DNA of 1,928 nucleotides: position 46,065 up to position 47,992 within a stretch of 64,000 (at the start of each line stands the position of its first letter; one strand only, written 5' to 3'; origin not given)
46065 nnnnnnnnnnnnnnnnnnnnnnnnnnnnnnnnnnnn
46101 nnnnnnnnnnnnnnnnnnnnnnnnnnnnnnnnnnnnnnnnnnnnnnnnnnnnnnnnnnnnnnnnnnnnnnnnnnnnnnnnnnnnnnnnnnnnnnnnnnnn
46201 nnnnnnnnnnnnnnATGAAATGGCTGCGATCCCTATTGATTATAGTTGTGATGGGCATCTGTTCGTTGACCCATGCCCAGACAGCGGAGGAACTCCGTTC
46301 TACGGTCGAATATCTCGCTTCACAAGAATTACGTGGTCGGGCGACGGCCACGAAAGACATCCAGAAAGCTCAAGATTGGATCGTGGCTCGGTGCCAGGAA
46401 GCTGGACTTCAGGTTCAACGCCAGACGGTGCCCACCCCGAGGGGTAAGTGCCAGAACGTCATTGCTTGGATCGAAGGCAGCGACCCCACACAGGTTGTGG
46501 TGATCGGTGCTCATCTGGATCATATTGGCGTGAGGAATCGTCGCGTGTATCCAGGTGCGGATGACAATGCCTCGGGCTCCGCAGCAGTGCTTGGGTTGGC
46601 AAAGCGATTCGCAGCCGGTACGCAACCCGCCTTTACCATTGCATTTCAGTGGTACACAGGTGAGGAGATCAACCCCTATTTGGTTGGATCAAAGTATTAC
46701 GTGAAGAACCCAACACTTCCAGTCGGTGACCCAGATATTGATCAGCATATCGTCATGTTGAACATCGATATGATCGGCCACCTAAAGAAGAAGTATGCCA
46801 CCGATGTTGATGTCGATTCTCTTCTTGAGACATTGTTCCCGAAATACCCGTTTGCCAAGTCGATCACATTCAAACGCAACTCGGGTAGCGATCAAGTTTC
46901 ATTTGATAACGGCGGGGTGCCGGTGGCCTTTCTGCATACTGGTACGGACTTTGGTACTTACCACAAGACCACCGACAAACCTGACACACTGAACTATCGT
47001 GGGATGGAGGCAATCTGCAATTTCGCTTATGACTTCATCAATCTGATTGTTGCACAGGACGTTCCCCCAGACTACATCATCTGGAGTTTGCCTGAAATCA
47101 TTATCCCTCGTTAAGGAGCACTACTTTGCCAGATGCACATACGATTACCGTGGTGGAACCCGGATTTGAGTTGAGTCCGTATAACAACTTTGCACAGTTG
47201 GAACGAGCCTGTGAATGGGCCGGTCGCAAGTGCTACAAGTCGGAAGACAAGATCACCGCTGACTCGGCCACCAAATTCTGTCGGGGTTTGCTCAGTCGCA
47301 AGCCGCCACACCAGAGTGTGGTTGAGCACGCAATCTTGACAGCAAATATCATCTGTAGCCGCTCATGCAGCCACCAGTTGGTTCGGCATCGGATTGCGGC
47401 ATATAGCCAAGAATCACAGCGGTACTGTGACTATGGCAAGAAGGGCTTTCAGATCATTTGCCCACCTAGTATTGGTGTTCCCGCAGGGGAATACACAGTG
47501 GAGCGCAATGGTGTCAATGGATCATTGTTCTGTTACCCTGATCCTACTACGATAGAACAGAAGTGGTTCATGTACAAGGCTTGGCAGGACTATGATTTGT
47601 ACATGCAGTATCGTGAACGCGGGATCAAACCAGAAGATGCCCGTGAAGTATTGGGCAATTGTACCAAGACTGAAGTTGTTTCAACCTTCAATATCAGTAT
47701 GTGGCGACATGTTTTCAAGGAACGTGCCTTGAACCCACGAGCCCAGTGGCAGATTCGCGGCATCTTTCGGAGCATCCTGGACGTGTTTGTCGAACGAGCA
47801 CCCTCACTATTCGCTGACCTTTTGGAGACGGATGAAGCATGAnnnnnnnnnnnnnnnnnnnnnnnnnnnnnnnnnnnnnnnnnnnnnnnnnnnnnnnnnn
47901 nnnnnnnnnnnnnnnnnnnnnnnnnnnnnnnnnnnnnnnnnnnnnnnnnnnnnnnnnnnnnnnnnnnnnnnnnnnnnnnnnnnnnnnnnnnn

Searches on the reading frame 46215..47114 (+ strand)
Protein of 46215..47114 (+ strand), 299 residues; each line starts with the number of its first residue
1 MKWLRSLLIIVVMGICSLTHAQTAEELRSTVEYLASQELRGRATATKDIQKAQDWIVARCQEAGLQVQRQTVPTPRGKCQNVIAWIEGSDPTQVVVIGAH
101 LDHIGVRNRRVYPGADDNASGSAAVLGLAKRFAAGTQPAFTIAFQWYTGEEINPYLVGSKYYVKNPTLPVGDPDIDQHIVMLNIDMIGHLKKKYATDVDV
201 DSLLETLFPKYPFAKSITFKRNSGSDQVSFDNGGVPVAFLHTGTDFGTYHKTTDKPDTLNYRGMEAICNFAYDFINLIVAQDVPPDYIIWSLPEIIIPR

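Call 109: search_protein_families(library=pfam, proteins=[window:46215-47114:+], max_evalue=0.001)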
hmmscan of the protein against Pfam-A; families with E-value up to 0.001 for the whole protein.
window:46215-47114:+ (299 aa): 1 family
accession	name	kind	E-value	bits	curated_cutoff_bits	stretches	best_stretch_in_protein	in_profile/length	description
PF04389.22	Peptidase_M28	-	3.1e-33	115.6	21.3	1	81-269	1-187/193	Peptidase family M28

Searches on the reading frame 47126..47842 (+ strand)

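Call 109: search_protein_families(library=pfam, proteins=[window:47126-47842:+], max_evalue=0.001)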
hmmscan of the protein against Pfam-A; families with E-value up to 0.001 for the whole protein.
window:47126-47842:+ (238 aa): 1 family
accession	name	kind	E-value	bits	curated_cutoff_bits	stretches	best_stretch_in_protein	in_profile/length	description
PF02511.20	Thy1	-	2.2e-40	139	24.8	1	26-227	10-191/191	Thymidylate synthase complementing protein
